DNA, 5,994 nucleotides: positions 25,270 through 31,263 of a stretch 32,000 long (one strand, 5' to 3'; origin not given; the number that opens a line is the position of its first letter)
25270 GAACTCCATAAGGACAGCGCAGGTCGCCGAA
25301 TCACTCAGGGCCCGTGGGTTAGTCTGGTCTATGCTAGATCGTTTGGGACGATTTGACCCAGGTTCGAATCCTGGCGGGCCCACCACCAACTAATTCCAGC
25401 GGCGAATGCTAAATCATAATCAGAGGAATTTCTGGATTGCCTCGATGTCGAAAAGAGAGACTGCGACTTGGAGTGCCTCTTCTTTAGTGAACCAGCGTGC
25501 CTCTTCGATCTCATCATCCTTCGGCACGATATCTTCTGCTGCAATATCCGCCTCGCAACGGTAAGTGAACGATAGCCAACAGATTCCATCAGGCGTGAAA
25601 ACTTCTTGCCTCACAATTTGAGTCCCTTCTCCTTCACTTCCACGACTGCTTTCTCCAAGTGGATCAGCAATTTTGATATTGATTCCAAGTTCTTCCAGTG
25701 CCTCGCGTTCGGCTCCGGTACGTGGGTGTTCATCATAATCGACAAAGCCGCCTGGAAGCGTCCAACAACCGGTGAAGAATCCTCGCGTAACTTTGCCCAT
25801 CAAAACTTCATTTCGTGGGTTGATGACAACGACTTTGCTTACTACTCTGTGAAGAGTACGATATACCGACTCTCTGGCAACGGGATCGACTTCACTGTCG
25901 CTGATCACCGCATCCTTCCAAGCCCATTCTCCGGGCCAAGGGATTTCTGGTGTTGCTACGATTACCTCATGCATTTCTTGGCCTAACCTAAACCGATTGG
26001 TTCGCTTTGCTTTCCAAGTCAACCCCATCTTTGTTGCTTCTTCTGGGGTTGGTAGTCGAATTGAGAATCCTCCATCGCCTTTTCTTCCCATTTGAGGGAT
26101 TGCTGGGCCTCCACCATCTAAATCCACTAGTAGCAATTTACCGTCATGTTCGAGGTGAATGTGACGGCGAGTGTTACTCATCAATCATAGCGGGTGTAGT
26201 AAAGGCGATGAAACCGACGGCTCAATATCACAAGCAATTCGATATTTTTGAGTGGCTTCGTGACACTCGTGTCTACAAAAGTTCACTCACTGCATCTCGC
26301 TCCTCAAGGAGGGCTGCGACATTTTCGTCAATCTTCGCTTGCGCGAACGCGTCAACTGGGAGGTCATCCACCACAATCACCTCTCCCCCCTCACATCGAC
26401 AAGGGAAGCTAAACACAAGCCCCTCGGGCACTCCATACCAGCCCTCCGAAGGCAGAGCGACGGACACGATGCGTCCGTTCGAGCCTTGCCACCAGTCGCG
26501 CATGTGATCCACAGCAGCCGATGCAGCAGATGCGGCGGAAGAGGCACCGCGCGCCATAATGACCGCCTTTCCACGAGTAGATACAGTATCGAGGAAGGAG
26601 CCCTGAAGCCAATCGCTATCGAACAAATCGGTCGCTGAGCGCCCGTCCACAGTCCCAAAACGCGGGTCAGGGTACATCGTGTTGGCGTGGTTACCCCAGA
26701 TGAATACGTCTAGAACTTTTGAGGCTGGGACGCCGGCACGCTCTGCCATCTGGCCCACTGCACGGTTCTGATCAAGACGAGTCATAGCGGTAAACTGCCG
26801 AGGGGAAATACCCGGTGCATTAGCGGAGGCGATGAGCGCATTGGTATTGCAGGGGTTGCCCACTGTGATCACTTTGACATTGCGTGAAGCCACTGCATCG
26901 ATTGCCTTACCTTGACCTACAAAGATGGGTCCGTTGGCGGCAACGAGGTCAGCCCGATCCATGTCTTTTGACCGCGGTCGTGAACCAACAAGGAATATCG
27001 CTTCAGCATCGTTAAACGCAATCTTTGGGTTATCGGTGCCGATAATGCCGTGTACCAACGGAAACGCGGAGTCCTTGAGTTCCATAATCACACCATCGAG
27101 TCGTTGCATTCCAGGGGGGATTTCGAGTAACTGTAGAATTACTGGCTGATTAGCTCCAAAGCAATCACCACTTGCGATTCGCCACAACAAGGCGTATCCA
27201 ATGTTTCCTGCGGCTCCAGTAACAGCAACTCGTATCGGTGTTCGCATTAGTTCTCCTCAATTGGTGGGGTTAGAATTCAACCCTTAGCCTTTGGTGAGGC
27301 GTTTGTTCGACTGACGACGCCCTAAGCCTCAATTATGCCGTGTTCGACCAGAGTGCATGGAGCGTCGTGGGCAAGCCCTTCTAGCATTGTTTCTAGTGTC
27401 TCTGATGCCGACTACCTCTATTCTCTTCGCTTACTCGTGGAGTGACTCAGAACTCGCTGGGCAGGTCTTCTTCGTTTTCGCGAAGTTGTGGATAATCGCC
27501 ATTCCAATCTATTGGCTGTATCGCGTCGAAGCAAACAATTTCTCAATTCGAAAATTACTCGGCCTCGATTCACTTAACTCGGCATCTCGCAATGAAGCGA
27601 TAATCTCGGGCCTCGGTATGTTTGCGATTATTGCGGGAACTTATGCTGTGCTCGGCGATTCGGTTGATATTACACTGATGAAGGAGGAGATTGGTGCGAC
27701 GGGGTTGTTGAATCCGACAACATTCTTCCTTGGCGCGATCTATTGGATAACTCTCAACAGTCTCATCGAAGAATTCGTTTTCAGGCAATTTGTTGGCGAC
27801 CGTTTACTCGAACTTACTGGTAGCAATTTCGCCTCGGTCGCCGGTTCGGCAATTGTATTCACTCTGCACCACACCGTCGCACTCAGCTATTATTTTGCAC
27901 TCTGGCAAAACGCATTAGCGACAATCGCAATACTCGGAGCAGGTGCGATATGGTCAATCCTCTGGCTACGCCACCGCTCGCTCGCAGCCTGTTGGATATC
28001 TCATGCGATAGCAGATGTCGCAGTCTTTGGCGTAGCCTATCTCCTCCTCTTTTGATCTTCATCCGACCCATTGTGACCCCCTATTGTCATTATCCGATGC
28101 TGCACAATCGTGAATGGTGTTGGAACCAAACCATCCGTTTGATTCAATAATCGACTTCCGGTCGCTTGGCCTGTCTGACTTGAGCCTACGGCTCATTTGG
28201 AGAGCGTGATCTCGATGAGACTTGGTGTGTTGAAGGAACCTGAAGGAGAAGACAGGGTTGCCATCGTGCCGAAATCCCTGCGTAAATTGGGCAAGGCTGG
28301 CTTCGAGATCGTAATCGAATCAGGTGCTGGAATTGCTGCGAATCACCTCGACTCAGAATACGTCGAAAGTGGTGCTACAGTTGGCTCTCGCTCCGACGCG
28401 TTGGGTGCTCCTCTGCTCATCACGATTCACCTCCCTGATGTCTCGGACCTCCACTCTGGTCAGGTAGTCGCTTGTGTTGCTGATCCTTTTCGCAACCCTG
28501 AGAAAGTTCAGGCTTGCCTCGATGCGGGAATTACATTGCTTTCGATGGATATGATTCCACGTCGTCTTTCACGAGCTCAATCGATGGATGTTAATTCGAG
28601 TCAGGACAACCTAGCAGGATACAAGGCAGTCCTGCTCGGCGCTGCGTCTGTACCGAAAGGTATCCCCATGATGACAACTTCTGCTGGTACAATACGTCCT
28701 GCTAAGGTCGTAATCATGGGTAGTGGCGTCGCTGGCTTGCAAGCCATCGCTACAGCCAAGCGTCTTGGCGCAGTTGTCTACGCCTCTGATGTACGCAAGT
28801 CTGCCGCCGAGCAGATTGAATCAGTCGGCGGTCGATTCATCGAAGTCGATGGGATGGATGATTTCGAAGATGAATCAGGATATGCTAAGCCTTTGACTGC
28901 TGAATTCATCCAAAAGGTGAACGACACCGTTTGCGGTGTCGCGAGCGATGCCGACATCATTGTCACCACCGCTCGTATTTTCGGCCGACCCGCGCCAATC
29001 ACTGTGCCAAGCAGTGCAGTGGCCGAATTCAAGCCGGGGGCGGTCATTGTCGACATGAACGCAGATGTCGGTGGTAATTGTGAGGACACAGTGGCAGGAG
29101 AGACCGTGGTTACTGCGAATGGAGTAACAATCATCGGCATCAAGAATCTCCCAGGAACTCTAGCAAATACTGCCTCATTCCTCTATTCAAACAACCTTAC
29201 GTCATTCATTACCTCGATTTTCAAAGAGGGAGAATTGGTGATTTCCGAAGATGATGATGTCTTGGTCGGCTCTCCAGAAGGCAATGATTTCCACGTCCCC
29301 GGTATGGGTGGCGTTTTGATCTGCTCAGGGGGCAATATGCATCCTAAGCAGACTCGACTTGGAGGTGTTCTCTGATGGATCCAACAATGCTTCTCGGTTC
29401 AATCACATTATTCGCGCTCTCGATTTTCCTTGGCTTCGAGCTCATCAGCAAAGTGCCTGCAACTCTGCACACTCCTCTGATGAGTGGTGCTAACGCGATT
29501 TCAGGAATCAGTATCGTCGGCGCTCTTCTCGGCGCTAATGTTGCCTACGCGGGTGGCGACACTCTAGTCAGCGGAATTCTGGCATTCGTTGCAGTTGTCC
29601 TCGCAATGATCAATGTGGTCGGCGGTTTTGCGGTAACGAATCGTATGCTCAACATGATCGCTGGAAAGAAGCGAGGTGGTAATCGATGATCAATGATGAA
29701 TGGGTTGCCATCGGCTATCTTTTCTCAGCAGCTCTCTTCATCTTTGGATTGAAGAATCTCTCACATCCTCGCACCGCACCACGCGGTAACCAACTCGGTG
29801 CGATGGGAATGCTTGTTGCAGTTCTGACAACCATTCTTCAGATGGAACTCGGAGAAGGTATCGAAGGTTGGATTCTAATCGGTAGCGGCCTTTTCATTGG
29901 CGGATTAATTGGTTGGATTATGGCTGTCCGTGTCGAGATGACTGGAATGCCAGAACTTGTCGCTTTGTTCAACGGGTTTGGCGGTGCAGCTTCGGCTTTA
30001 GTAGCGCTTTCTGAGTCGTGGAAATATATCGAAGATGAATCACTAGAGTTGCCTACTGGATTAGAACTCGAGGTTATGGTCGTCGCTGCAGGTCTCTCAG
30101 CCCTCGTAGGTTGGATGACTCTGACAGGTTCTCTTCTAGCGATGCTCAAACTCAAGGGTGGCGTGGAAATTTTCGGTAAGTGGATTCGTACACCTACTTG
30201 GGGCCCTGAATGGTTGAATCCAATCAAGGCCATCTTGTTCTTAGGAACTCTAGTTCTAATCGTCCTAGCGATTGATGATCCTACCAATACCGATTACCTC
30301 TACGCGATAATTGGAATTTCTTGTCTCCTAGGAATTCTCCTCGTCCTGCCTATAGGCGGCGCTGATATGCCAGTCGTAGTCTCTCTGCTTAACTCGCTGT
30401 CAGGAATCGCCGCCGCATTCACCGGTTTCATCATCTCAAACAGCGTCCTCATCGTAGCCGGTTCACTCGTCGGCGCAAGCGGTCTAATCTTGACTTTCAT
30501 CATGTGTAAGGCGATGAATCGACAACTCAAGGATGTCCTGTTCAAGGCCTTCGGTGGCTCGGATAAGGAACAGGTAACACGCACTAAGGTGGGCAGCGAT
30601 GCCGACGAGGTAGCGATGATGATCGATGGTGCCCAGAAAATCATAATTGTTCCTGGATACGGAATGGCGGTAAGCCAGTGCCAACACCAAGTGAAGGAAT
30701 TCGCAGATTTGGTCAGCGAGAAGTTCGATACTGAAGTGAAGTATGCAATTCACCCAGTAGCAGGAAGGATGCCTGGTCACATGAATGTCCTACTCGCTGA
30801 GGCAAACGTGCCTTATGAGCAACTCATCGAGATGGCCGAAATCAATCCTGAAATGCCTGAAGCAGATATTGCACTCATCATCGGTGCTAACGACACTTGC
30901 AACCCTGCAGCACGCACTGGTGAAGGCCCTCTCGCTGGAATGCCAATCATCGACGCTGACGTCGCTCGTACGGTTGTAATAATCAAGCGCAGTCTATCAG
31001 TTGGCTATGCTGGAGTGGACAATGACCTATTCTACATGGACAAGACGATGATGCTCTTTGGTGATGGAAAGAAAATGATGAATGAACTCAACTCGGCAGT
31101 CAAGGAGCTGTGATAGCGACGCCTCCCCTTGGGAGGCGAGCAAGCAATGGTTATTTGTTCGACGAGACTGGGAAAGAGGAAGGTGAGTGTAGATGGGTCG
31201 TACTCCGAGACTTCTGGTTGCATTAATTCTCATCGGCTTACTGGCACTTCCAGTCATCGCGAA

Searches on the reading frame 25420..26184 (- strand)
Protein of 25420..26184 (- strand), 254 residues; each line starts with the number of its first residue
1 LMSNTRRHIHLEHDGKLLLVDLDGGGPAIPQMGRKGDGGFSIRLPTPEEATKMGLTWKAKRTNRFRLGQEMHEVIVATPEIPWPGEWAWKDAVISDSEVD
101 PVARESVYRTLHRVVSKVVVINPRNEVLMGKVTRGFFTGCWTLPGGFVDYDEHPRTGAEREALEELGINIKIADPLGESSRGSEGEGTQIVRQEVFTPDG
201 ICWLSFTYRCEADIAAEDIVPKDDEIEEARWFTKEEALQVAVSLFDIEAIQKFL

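Call 65: search_protein_families(library=pfam, proteins=[window:25420-26184:-], max_evalue=0.0001)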
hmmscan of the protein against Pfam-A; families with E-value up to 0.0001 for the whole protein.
window:25420-26184:- (254 aa): 1 family
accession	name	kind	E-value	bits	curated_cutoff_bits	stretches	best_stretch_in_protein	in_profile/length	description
PF00293.34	NUDIX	-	1.6e-19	70.7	21.1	1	113-242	3-123/134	NUDIX domain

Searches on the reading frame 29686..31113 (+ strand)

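Call 65: search_protein_families(library=pfam, proteins=[window:29686-31113:+], max_evalue=0.0001)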
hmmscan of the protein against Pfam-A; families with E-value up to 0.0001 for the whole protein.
window:29686-31113:+ (475 aa): 1 family
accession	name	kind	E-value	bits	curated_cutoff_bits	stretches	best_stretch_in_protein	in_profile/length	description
PF02233.22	PNTB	-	7.5e-164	546.4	31.7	1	9-469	3-454/456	NAD(P) transhydrogenase beta subunit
